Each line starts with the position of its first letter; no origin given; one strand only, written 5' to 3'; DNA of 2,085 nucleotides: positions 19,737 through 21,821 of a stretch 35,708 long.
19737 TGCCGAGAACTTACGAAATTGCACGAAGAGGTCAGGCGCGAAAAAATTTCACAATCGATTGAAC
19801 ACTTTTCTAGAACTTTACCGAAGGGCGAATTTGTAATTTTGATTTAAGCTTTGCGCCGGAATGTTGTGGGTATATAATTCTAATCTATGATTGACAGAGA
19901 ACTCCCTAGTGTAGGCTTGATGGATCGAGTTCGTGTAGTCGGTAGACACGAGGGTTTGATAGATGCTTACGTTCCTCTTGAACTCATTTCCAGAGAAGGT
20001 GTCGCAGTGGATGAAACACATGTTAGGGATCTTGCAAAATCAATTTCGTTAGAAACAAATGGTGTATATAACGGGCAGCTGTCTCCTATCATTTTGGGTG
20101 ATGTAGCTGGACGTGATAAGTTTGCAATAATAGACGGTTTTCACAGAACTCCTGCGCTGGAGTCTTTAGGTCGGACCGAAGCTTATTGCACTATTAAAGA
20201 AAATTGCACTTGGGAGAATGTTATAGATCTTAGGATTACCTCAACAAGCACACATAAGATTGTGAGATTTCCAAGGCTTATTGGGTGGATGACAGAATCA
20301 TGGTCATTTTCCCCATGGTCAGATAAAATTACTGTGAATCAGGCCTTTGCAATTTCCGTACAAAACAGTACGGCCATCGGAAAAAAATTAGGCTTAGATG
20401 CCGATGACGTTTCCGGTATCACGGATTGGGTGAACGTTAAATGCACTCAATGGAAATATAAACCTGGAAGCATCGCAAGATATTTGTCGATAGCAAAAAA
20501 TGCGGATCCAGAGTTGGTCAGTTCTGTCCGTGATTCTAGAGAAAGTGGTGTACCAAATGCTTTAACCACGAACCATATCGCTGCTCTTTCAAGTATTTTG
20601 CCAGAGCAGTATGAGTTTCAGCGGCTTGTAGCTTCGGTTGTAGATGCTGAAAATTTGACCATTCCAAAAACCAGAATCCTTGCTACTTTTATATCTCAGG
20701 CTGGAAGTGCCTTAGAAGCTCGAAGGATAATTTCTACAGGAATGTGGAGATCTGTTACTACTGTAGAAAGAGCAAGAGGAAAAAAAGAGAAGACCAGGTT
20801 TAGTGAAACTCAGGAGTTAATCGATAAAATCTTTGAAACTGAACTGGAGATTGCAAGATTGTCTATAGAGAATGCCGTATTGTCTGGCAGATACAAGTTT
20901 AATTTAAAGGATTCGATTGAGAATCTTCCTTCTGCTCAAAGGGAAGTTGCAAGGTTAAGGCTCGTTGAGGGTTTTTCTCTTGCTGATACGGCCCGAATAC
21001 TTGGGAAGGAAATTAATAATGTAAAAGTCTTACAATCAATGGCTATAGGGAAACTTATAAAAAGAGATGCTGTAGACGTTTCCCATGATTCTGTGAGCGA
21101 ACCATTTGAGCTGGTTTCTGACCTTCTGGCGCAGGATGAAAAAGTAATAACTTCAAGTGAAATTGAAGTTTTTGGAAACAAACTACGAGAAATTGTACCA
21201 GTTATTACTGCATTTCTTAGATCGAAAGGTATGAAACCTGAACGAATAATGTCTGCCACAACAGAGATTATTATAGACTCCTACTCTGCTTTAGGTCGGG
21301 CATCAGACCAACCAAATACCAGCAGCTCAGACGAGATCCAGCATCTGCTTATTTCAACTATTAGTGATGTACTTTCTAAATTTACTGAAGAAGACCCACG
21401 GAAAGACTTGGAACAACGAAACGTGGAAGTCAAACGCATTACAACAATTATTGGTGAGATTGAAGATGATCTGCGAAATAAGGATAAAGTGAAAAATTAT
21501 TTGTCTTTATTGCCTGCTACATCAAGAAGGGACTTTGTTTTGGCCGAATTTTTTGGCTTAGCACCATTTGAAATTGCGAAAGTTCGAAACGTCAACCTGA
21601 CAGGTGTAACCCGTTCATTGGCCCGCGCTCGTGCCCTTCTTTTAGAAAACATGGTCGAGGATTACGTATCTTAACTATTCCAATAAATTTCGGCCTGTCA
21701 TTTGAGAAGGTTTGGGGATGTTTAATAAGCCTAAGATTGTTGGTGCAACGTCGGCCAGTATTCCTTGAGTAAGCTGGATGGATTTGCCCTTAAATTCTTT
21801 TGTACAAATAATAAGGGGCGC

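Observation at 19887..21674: One polypeptide joins a ParB/Srx-type domain, a sigma-70 region-4 HTH and a full ECF-like sigma2-sigma4 module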

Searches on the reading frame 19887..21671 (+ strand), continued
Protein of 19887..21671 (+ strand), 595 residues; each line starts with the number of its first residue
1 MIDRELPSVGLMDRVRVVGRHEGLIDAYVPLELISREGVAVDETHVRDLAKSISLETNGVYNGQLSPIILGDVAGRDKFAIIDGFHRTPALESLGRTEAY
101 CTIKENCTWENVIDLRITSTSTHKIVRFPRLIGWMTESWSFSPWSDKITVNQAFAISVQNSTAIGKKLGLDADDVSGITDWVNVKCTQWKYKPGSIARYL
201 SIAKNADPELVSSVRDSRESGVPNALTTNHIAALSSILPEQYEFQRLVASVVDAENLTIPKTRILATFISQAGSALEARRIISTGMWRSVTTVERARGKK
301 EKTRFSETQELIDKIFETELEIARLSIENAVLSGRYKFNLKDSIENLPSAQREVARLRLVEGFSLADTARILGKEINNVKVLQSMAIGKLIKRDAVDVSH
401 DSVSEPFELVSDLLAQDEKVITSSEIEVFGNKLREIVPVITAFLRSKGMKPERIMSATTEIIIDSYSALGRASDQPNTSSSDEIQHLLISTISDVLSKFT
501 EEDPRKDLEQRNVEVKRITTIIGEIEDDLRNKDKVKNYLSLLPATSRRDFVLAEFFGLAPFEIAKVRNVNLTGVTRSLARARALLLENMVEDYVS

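Call 45: list_cluster_members(proteins=[P0003, L009:5079-6737:+, L011:5968-7671:+, L012:91-1728:+, L015:5971-7608:+, L017:5950-7560:+, L013:2207-3907:+])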
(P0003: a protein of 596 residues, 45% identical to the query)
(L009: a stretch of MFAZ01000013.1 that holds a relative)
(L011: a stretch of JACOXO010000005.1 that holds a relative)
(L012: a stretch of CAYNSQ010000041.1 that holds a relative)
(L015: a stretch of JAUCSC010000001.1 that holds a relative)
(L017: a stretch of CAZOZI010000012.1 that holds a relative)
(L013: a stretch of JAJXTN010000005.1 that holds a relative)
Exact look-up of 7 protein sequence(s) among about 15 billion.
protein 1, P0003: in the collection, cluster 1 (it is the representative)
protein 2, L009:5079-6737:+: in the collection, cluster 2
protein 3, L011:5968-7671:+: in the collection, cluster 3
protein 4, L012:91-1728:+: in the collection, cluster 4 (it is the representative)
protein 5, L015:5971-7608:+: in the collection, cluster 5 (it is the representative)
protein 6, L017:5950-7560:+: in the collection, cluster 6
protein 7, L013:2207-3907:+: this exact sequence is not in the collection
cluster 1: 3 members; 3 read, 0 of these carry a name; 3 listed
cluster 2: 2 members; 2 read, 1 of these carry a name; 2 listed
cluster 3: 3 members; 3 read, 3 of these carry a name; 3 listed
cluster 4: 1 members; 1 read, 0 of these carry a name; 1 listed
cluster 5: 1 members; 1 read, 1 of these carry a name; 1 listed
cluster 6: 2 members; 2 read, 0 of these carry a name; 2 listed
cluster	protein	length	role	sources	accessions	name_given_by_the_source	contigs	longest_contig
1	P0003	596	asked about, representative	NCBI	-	-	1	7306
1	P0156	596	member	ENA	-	-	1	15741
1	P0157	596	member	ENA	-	-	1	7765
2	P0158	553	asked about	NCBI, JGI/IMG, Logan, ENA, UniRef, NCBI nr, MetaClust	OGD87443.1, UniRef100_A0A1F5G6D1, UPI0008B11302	hypothetical protein A2870_03840 [Candidatus Curtissbacteria bacterium ... | ParB-like N-terminal domain-containing protein n=1 Tax=Candidatus Curtissbacteria ... | MAG: hypothetical protein A2870_03840 [Candidatus Curtissbacteria bacterium ...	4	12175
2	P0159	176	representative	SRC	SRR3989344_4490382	-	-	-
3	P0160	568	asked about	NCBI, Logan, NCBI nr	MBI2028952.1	sigma-70 family RNA polymerase sigma factor [Candidatus Gottesmanbacteria bacterium]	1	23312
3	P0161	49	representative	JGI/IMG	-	hypothetical protein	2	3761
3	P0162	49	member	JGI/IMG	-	hypothetical protein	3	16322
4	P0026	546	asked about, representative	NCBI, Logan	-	-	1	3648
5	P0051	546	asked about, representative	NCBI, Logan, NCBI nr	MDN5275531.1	MAG: hypothetical protein JWN33_180 [Candidatus Saccharibacteria bacterium] | hypothetical protein [Candidatus Saccharibacteria bacterium]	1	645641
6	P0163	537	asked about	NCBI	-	-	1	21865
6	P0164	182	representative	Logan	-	-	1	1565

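Call 69: find_related_loci(query=A1, collection=viral_contigs, flank=5000)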
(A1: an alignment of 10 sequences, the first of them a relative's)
Query A1 (595 aa) in viral_contigs; peptide patterns used: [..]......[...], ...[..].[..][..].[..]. (x = any residue, [..] = any of these).
105 stretches matched a pattern, but none encodes a relative of the query by tblastn (E <= 1e-3).

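Call 70: fold_search(model_id=the predicted structure, library=viral)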
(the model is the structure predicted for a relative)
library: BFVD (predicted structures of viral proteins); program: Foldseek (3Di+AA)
matches with E <= 10: 538; with E <= 0.001: 14
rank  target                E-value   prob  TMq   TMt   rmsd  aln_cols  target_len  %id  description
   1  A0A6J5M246            4.5e-07  1.00  0.27  0.29  26.2       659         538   12  ParB/RepB/Spo0J partition protein family [uncultured Caudovirales phage]
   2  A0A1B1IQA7            1.8e-05  1.00  0.17  0.28  24.9       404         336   13  (no name in the UniProt tables at hand)
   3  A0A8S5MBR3            5.3e-05  1.00  0.24  0.36  19.9       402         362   15  Chromosome partitioning protein [Myoviridae sp. ct9Fw19]
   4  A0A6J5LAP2            5.8e-05  1.00  0.25  0.41  10.0       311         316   12  Spo0J Stage 0 sporulation protein J (Antagonist of Soj) containing ParB-like nuclease domain [uncultured Caudovirales phage]
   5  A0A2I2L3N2            6.6e-05  1.00  0.18  0.35  10.8       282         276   13  ParB/Sulfiredoxin [Orpheovirus IHUMI-LCC2]
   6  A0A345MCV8            6.9e-05  1.00  0.26  0.42  19.3       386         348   14  (no name in the UniProt tables at hand)
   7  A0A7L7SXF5            2.2e-04  1.00  0.16  0.28  10.0       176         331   14  (no name in the UniProt tables at hand)
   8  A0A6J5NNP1            3.2e-04  1.00  0.22  0.26   6.9       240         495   15  ParB/RepB/Spo0J partition protein family [uncultured Caudovirales phage]
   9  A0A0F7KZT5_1          4.4e-04  1.00  0.20  0.11  11.7       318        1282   14  Helicase ATP-binding domain-containing protein [uncultured marine virus]
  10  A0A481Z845            5.0e-04  1.00  0.15  0.29  16.9       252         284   14  DNA-sulfur modification-associated protein [Pithovirus LCPAC304]
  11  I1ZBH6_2              6.8e-04  1.00  0.23  0.13  22.3       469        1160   12  (no name in the UniProt tables at hand)
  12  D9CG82                7.7e-04  1.00  0.21  0.46  11.7       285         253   14  (no name in the UniProt tables at hand)
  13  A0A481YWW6            8.8e-04  1.00  0.16  0.33  13.6       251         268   15  DNA-sulfur modification-associated protein [Marseillevirus LCMAC202]
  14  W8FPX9                9.2e-04  1.00  0.18  0.27  27.5       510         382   12  (no name in the UniProt tables at hand)
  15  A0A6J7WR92            1.0e-03  1.00  0.17  0.37  10.7       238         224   13  Spo0J Stage 0 sporulation protein J (Antagonist of Soj) containing ParB-like nuclease domain (Fragment) [uncultured Caudovirales phage]
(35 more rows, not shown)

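Call 80: search_protein_families(library=phrogs, proteins=[window:19887-21671:+], max_evalue=0.01)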
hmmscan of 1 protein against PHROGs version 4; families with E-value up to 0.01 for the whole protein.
window:19887-21671:+ (595 aa): 6 families
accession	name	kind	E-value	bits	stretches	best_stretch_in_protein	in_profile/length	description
phrog_1740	-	transcription regulation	3.3e-11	43.4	2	323-392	145-214/567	RNA polymerase sigma factor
phrog_3264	-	DNA, RNA and nucleotide metabolism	0.00011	22.9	1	40-114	66-132/337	ParB-like partition protein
phrog_4715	-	DNA, RNA and nucleotide metabolism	0.00066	19.2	0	45-106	170-224/630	ParB-like partition protein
phrog_2159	-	DNA, RNA and nucleotide metabolism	0.0019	18.6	0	62-92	94-123/365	ParB-like partition protein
phrog_1033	-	DNA, RNA and nucleotide metabolism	0.0025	18.7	1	38-94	52-99/334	ParB-like partition protein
phrog_10157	-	unknown function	0.0036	18.4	1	296-384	53-140/153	-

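Call 81: search_protein_families(library=padloc, proteins=[window:19887-21671:+], max_evalue=0.01)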
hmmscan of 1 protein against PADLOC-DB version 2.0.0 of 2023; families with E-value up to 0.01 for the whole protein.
window:19887-21671:+ (595 aa): 0 families

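Call 86: search_protein_families(library=pfam, proteins=[L004:2465-3337:-])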
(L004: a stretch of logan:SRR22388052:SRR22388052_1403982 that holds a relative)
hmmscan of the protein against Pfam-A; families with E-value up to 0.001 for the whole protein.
L004:2465-3337:- (291 aa): 4 families
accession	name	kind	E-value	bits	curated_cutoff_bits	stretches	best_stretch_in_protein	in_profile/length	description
PF04542.20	Sigma70_r2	-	5.6e-15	55.3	24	1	41-109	1-70/71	Sigma-70 region 2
PF08281.18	Sigma70_r4_2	-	5.4e-12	45.6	25.7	1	143-190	7-54/54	Sigma-70, region 4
PF04545.22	Sigma70_r4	-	1.2e-11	44.4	24.1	1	143-192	1-50/50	Sigma-70, region 4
PF07638.17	Sigma70_ECF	-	1e-07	32.5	21.1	1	25-178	6-167/185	ECF sigma factor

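Call 90: search_protein_families(library=ncbifam, alignment_id=A1, max_evalue=0.001)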
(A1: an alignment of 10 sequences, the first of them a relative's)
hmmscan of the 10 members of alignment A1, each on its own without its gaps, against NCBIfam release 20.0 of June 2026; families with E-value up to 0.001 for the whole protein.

A. member 1, P0001 (595 aa): 21 families
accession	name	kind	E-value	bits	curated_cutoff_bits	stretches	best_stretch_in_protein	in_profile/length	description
TIGR02937.1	sigma70-ECF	superfamily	1e-09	38.2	42.9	1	308-392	85-163/165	sigma-70 family RNA polymerase sigma factor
NF058625.1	sigma_PG0214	equivalog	2.6e-09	37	130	1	340-384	107-151/170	GFO_1088 family ECF-type sigma factor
NF007230.0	PRK09648.1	subfamily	1.5e-08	34.6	209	1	326-392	121-187/195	RNA polymerase sigma factor ShbA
TIGR02952.1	Sig70_famx2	equivalog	1.1e-07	32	206.45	1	324-391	100-167/170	ECF subfamily RNA polymerase sigma factor, BldN family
TIGR02983.1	SigE-fam_strep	subfamily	1.8e-07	31.2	141.55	1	339-392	103-156/162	SigE family RNA polymerase sigma factor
TIGR02950.1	SigM_subfam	subfamily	2.1e-07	30.9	147.95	0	302-382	71-146/159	RNA polymerase sigma factor, SigM family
NF009166.1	PRK12513.1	equivalog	2.3e-07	30.7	206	1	325-390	117-182/193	RNA polymerase sigma factor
NF053879.1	RNAPolSigSigVBac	equivalog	2.2e-06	27.5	190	1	337-381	98-142/160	RNA polymerase sigma factor SigV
TIGR02985.1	Sig70_bacteroi1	subfamily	5.9e-06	26.6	126.4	0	303-390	72-158/162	RNA polymerase sigma-70 factor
NF009172.0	PRK12519.1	subfamily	1.1e-05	25.1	222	0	292-390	92-185/194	RNA polymerase sigma factor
NF008888.0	PRK11922.1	equivalog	1.4e-05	24.9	204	1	293-381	94-183/231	RNA polymerase sigma factor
NF006623.1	PRK09191.1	subfamily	1.5e-05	24.9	240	0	336-390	78-132/258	PhyR family response regulator anti-anti-sigma factor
TIGR02984.1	Sig-70_plancto1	subfamily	1.7e-05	24.5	183.75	1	339-390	133-184/189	RNA polymerase sigma-70 factor, Planctomycetaceae-specific subfamily 1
NF053625.1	SerKinSerKArch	equivalog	2.6e-05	23.5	380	1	65-103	49-87/244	ADP-dependent L-serine kinase SerK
NF006550.0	PRK09047.1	equivalog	2.7e-05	23.7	173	1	337-390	130-183/194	RNA polymerase sigma factor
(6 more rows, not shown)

B. families by the number of members that match (of 10 scanned): 68 families (the first 25 are shown)
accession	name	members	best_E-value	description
TIGR02937.1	sigma70-ECF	7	2.6e-16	sigma-70 family RNA polymerase sigma factor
NF007230.0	PRK09648.1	6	8.7e-12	RNA polymerase sigma factor ShbA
TIGR02983.1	SigE-fam_strep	5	2e-15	SigE family RNA polymerase sigma factor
NF008888.0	PRK11922.1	5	8.8e-15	RNA polymerase sigma factor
TIGR02950.1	SigM_subfam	5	1.5e-11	RNA polymerase sigma factor, SigM family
NF009166.1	PRK12513.1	5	3.2e-11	RNA polymerase sigma factor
TIGR02952.1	Sig70_famx2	5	4.1e-11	ECF subfamily RNA polymerase sigma factor, BldN family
NF058625.1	sigma_PG0214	5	4.8e-11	GFO_1088 family ECF-type sigma factor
NF053879.1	RNAPolSigSigVBac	5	9e-10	RNA polymerase sigma factor SigV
NF007223.0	PRK09641.1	5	4.9e-09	RNA polymerase sigma factor SigW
TIGR02985.1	Sig70_bacteroi1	5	5.9e-06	RNA polymerase sigma-70 factor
TIGR02948.1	SigW_bacill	4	9.9e-07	RNA polymerase sigma factor SigW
NF009185.0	PRK12533.1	3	3.6e-09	RNA polymerase sigma factor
NF009171.0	PRK12518.1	3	2.7e-08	RNA polymerase sigma factor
TIGR02984.1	Sig-70_plancto1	3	4.8e-08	RNA polymerase sigma-70 factor, Planctomycetaceae-specific subfamily 1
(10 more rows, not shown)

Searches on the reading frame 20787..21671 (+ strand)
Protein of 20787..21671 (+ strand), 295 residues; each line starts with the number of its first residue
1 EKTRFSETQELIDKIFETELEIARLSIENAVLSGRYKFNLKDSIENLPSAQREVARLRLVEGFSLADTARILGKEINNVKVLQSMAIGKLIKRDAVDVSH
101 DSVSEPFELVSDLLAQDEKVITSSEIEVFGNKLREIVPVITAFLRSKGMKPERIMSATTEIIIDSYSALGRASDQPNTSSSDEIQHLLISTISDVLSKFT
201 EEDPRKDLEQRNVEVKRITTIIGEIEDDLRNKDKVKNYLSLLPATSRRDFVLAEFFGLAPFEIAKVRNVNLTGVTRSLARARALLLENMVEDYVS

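Call 82: predict_structure(alignment_id=A5)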
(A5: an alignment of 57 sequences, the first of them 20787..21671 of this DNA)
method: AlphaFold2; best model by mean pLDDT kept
length: 295 residues; sequences in the alignment: 57
mean_pLDDT: 81.9   pTM: 0.61
mean pLDDT of the five models: 81.9, 79.4, 77.8, 77.1, 76.3
residues with pLDDT >= 90: 96; 70-90: 152; 50-70: 23; < 50: 24
segments of 3 or more residues with pLDDT < 50: 1-3, 96-116
pLDDT, mean of each block of 10 residues (from residue 1): 72 95 96 85 82 82 76 85 83 56 41 53 86 87 87 93 91 67 85 85 64 79 86 93 96 91 94 91 91 86
secondary structure, 60 per line:
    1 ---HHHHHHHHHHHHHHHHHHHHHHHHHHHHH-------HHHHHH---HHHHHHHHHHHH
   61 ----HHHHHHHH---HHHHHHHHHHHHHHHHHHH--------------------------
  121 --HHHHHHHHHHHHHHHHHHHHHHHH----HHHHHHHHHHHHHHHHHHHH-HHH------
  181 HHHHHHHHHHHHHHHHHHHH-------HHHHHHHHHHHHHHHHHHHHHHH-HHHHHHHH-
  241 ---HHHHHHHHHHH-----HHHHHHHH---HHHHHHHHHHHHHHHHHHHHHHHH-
elements in order: H4-32 H40-45 H49-60 H65-72 H76-94 H123-146 H151-170 H181-200 H208-230 H232-239 H244-254 H260-267 H271-294

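Call 84: fold_search(model_id=the predicted structure, library=pdb)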
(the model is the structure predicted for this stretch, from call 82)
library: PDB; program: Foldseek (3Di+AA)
matches with E <= 10: 432; with E <= 0.001: 0
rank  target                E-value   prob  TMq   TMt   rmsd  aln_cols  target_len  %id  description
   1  6in7_B                9.2e-03  1.00  0.24  0.34  10.3       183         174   17  Crystal structure of AlgU in complex with MucA(cyto) (released 2019-07-24)
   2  5wuq_A                1.3e-02  1.00  0.19  0.34  14.5       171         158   16  Crystal structure of SigW in complex with its anti-sigma RsiW, a zinc binding form (released 2017-03-29)
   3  3vep_D                1.8e-02  1.00  0.19  0.74   1.9        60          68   32  Crystal structure of SigD4 in complex with its negative regulator RsdA (released 2013-02-13)
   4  8z6g_D                1.9e-02  0.99  0.24  0.35  10.7       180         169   20  the AlgU-MucAcyto complex structure in Pseudomonas aeruginosa (released 2024-05-08)
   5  9m9e_F                2.2e-02  0.94  0.19  0.29  22.2       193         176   17  Structural Basis of Pausing During Transcription Initiation in Mycobacterium tuberculosis (released 2026-01-14)
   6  4cxf_A                2.7e-02  0.97  0.17  0.33  13.8       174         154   18  Structure of CnrH in complex with the cytosolic domain of CnrY (released 2014-04-30)
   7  3vep_H                2.9e-02  1.00  0.20  0.74   3.1        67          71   28  Crystal structure of SigD4 in complex with its negative regulator RsdA (released 2013-02-13)
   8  3vfz_A                3.0e-02  1.00  0.18  0.79   1.2        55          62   34  Crystal structure of -35 promoter binding domain of SigD of Mycobacterium tuberculosis (released 2013-02-13)
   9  3vep_A                3.8e-02  1.00  0.19  0.72   1.9        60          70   32  Crystal structure of SigD4 in complex with its negative regulator RsdA (released 2013-02-13)
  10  1rp3_A                4.2e-02  0.89  0.19  0.23  19.4       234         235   16  Cocrystal structure of the flagellar sigma/anti-sigma complex, Sigma-28/FlgM (released 2004-04-06)
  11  9wsf_A                4.4e-02  0.94  0.21  0.27  19.1       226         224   13  Crystal structure of Sigma28/FlgM complex from Pseudomonas aeruginosa at 1.95 Angstrom resolution (released 2026-02-25)
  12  1rp3_C                5.5e-02  0.57  0.19  0.23  22.4       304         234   16  Cocrystal structure of the flagellar sigma/anti-sigma complex, Sigma-28/FlgM (released 2004-04-06)
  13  9a50_A                5.8e-02  0.51  0.18  0.20  34.6       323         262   12  Integrative model of RPSB-RPOC by crosslinking MS and deep learning (released 2024-09-18)
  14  5wur_A                6.4e-02  0.96  0.18  0.33  13.7       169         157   16  Crystal structure of SigW in complex with its anti-sigma RsiW, an oxdized form (released 2017-03-29)
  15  1rp3_E                6.4e-02  0.85  0.20  0.24  17.4       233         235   16  Cocrystal structure of the flagellar sigma/anti-sigma complex, Sigma-28/FlgM (released 2004-04-06)
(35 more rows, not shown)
